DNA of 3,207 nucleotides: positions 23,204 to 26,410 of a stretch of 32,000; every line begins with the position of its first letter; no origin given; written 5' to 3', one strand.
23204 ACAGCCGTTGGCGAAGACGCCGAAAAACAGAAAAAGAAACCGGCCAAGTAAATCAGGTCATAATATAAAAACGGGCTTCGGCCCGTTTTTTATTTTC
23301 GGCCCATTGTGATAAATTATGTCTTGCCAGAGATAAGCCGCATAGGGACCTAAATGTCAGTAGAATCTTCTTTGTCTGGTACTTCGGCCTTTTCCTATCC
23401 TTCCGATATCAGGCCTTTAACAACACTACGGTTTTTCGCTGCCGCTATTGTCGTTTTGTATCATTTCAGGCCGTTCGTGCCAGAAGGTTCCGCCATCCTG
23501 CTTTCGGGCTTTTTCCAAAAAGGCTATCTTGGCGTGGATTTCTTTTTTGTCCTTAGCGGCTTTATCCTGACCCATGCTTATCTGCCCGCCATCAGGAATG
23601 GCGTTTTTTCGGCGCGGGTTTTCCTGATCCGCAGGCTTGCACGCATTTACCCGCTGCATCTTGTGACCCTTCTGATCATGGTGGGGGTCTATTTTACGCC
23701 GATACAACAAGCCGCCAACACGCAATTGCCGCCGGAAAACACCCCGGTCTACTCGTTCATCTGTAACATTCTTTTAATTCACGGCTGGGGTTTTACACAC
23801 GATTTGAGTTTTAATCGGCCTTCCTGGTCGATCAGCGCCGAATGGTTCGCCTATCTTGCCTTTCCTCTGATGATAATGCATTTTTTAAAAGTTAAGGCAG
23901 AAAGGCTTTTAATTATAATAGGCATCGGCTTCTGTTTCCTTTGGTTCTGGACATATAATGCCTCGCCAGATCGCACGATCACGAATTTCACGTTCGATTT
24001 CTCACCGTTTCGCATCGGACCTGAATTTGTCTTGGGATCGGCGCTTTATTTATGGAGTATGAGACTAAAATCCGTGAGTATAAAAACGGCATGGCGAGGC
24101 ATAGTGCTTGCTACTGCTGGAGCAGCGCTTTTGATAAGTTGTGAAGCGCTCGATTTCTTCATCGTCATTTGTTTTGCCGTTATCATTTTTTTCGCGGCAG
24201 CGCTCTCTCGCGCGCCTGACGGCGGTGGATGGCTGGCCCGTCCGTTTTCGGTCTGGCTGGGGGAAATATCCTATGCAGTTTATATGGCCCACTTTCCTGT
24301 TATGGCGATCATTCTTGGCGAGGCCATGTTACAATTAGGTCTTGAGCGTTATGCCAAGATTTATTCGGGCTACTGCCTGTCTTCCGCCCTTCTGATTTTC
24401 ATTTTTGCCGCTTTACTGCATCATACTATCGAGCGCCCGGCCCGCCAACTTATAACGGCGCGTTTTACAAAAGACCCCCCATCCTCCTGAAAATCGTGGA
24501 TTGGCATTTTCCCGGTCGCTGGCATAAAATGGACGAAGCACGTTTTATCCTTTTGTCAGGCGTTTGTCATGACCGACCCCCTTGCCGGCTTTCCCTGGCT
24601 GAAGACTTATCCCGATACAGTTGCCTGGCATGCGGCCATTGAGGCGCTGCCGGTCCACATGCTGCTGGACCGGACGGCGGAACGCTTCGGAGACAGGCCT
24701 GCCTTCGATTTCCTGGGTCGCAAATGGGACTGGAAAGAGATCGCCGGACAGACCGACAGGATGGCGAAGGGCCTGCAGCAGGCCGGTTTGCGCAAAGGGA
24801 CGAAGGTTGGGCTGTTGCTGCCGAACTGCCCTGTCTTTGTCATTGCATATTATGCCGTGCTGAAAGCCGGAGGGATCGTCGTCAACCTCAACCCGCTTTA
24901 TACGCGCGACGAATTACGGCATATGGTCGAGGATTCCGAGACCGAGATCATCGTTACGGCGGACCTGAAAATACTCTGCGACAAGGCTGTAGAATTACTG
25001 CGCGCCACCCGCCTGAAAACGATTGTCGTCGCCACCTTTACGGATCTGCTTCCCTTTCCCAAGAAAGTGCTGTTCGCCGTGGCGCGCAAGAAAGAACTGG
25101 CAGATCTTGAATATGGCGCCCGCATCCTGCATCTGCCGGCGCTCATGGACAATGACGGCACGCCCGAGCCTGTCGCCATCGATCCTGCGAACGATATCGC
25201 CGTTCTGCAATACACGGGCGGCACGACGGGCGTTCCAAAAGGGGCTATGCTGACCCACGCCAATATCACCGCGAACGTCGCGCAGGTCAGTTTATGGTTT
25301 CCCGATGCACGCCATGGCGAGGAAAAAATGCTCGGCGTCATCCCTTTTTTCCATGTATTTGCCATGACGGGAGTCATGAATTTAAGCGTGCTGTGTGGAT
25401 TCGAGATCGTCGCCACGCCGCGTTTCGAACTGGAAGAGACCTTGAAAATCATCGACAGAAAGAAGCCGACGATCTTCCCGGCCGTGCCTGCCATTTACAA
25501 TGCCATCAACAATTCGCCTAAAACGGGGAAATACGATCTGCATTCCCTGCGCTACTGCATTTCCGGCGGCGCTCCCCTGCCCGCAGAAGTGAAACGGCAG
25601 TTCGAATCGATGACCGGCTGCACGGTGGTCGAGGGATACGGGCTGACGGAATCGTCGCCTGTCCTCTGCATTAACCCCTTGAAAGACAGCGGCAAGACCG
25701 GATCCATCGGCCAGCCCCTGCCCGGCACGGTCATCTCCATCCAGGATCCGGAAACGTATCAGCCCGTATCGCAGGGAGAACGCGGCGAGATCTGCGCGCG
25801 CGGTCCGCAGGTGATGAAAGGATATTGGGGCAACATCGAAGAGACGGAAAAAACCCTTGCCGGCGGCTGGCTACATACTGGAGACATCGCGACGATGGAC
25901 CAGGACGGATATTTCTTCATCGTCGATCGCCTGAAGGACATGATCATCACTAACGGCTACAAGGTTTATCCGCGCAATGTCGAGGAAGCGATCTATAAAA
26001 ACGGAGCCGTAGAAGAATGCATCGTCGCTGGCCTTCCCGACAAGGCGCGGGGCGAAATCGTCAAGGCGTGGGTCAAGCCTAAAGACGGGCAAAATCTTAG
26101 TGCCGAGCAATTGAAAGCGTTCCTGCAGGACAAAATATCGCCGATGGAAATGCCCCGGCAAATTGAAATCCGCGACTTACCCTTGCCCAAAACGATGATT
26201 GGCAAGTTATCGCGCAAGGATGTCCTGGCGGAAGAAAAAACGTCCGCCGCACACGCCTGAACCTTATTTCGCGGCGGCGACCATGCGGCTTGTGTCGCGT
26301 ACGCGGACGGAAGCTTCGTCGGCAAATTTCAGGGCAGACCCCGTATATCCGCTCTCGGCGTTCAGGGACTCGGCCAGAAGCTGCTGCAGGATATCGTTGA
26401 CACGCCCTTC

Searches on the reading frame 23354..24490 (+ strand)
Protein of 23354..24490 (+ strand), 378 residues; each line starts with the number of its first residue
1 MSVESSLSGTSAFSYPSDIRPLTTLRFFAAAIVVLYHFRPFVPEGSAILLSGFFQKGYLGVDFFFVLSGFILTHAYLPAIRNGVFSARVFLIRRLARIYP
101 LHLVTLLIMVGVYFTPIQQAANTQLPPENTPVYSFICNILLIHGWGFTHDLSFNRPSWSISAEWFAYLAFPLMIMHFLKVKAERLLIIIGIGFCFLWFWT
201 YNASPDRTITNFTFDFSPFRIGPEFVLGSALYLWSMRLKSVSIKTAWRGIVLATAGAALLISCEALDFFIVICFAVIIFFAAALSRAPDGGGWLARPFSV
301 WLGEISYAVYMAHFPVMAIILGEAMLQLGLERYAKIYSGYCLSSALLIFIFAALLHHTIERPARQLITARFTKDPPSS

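Call 63: search_protein_families(library=pfam, proteins=[window:23354-24490:+], max_evalue=0.001)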
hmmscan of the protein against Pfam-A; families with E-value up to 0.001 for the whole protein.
window:23354-24490:+ (378 aa): 1 family
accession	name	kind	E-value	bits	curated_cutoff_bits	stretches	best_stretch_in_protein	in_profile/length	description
PF01757.29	Acyl_transf_3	-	2.2e-25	89.9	31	1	24-320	6-293/326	Acyltransferase domain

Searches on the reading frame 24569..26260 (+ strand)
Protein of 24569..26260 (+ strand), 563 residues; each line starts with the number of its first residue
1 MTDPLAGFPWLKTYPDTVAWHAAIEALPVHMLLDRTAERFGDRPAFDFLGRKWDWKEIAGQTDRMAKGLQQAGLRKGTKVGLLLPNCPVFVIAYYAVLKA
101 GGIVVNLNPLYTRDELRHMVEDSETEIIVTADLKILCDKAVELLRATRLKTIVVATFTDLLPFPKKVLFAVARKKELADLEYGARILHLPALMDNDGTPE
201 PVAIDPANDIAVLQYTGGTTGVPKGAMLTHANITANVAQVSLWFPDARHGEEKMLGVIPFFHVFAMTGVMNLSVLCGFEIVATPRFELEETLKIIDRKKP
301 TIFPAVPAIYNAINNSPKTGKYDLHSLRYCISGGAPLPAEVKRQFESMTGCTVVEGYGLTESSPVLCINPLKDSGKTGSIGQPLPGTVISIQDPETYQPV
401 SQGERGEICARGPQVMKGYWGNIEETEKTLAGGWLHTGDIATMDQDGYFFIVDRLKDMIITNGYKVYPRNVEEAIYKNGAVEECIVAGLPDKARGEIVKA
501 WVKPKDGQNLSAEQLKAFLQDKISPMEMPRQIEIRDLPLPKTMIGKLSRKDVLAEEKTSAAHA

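Call 63: search_protein_families(library=pfam, proteins=[window:24569-26260:+], max_evalue=0.001)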
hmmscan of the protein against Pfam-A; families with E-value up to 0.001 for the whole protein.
window:24569-26260:+ (563 aa): 2 families
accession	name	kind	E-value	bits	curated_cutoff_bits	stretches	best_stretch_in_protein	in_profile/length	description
PF00501.34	AMP-binding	-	6.4e-103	344.9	29.9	1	33-420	1-384/384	AMP-binding enzyme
PF13193.12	AMP-binding_C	-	6.9e-15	56.2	24.5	1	471-546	2-76/76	AMP-binding enzyme C-terminal domain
